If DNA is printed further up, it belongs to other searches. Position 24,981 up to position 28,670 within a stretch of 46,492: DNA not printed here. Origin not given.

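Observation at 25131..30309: Giant sacsin-type GHKL ATPase fused to an Upf1-like SF1 helicase, with an overlapping HTH gene, on an AT-richer islet: candidate uncharacterised conflict or defence module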

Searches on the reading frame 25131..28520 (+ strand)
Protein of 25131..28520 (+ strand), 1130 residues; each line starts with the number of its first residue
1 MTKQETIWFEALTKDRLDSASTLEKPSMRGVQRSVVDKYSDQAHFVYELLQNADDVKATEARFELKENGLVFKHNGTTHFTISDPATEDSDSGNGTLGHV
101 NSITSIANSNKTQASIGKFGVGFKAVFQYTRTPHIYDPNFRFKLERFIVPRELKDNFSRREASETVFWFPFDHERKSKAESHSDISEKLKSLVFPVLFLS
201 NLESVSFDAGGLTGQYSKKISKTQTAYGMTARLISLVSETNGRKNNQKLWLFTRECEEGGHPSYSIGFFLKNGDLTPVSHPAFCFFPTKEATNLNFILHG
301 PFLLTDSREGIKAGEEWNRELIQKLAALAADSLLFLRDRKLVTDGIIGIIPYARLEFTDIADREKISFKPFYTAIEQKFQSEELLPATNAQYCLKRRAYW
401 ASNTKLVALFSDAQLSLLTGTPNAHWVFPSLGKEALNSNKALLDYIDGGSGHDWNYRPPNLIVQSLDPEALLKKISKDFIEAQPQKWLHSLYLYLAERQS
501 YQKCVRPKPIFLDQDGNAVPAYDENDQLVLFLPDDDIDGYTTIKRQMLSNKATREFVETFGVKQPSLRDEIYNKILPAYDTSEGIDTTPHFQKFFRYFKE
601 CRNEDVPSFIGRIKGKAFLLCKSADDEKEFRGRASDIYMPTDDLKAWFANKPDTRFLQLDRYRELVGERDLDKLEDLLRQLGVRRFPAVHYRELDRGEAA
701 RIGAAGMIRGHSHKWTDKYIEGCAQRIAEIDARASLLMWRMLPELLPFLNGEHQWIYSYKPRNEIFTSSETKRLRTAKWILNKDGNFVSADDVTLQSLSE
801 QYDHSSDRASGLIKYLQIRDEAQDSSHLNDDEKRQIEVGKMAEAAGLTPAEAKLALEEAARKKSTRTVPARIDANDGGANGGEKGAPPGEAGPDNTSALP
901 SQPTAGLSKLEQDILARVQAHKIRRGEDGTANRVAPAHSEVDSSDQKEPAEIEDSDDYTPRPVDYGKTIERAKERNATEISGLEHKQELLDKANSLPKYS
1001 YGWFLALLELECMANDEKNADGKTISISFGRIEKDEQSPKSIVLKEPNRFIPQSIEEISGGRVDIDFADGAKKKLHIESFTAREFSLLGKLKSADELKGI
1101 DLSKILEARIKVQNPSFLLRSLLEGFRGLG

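Call 34: search_protein_representatives(protein=window:25131-28520:+)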
Query: 1130 residues. Proteins with E-value up to 0.001 (for the whole library): 3960; up to 1e-10: 2377; up to 1e-30: 1323. The best 150 are listed.
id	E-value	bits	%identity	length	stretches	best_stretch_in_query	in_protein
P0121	0.0e+00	1186.8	54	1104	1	2-1079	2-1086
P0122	0.0e+00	1144.4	55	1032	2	1-867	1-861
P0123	0.0e+00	1043.7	50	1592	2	7-842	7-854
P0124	2.8e-273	926.1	45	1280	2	3-864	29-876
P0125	3.8e-251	852.8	48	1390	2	2-808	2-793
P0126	7.0e-245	832.0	45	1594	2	6-821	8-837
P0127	1.7e-243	827.4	42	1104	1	1-1085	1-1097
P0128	2.1e-240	817.2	44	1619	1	2-1126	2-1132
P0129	2.1e-240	817.2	41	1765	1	1-1130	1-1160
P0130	1.5e-231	787.9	44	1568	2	2-844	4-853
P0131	5.5e-224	762.8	44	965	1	1-864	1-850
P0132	8.1e-224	762.3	42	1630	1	1-1128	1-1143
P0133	6.4e-222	756.0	42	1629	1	4-1127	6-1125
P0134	1.4e-219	748.2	39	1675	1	1-1127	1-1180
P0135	1.9e-218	744.5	38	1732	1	2-1129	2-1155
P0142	1.2e-209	715.3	44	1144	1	4-853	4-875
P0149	3.4e-201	687.4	46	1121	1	1-836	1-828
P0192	3.1e-161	555.1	42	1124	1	1-833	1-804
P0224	2.0e-138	479.5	38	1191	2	1-541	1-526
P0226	5.5e-137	474.8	37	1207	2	2-534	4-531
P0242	9.4e-125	434.3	33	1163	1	8-839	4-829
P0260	8.2e-115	401.3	37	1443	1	1-823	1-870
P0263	1.6e-112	393.8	33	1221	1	9-835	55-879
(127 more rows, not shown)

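Call 38: search_protein_families(library=pfam, proteins=[P0142, P0149, P0192, P0224, P0226, P0242, P0260, P0263], max_evalue=0.01)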
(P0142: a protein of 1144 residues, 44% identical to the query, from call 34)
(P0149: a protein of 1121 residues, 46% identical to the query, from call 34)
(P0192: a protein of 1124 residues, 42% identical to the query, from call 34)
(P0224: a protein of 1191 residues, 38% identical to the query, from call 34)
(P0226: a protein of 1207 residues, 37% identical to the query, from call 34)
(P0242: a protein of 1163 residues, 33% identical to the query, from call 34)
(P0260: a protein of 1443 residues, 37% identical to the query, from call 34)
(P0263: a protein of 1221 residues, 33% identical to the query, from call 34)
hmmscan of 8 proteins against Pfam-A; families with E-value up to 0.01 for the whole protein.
P0142 (1144 aa): 1 family
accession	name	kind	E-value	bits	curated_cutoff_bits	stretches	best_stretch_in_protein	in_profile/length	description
PF25794.1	SACS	-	5.5e-14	53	32.8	1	33-136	9-119/247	Sacsin domain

P0149 (1121 aa): 1 family
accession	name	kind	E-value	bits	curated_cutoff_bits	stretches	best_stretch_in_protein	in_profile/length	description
PF25794.1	SACS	-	2.5e-09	37.7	32.8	1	35-138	11-121/247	Sacsin domain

P0192 (1124 aa): 1 family
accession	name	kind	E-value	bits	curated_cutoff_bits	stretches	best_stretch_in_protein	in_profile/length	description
PF25794.1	SACS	-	3.6e-13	50.3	32.8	1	35-135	11-121/247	Sacsin domain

P0224 (1191 aa): 3 families
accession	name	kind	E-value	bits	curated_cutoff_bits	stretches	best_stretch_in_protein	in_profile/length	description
PF02518.31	HATPase_c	-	8.8e-21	74.9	26.4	1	1084-1190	6-110/111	Histidine kinase-, DNA gyrase B-, and HSP90-like ATPase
PF25794.1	SACS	-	1.3e-11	45.2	32.8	1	35-135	11-122/247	Sacsin domain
PF14501.12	HATPase_c_5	-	0.0036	17.6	22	0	1086-1171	8-88/102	GHKL domain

P0226 (1207 aa): 3 families
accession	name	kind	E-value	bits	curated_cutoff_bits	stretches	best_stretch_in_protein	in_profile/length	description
PF02518.31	HATPase_c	-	6.5e-19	68.8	26.4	1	1096-1205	3-109/111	Histidine kinase-, DNA gyrase B-, and HSP90-like ATPase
PF25794.1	SACS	-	1.3e-14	55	32.8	1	37-143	11-122/247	Sacsin domain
PF14501.12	HATPase_c_5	-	0.00021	21.6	22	1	1098-1192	5-93/102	GHKL domain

P0242 (1163 aa): 5 families
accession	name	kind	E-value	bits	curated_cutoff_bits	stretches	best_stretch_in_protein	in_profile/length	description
PF02518.31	HATPase_c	-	1.3e-18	67.9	26.4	1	1051-1159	4-110/111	Histidine kinase-, DNA gyrase B-, and HSP90-like ATPase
PF25794.1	SACS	-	4.1e-14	53.4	32.8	1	30-135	10-121/247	Sacsin domain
PF13525.12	YfiO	-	4.2e-05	23.8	25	1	863-914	92-143/203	Outer membrane lipoprotein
PF14501.12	HATPase_c_5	-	0.00082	19.7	22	1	1053-1144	6-92/102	GHKL domain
PF13589.12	HATPase_c_3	-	0.0034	17.9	25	0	1053-1126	3-79/137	Histidine kinase-, DNA gyrase B-, and HSP90-like ATPase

P0260 (1443 aa): 3 families
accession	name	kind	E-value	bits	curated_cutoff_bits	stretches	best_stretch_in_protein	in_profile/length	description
PF25202.1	DUF7834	-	3.7e-32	112.5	27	1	1175-1400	7-218/235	Family of unknown function (DUF7834)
PF03235.19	GmrSD_N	-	6.3e-27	95.4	33.2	1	978-1133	11-198/199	GmrSD restriction endonuclease, N-terminal domain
PF25794.1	SACS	-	1.3e-08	35.4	32.8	1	41-145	15-119/247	Sacsin domain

P0263 (1221 aa): 3 families
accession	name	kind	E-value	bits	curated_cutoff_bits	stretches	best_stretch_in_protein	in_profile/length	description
PF02518.31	HATPase_c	-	2.1e-19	70.5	26.4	1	1112-1220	4-109/111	Histidine kinase-, DNA gyrase B-, and HSP90-like ATPase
PF25794.1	SACS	-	5.7e-16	59.5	32.8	1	81-190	11-126/247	Sacsin domain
PF13589.12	HATPase_c_3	-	0.00088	19.7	25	0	92-171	7-79/137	Histidine kinase-, DNA gyrase B-, and HSP90-like ATPase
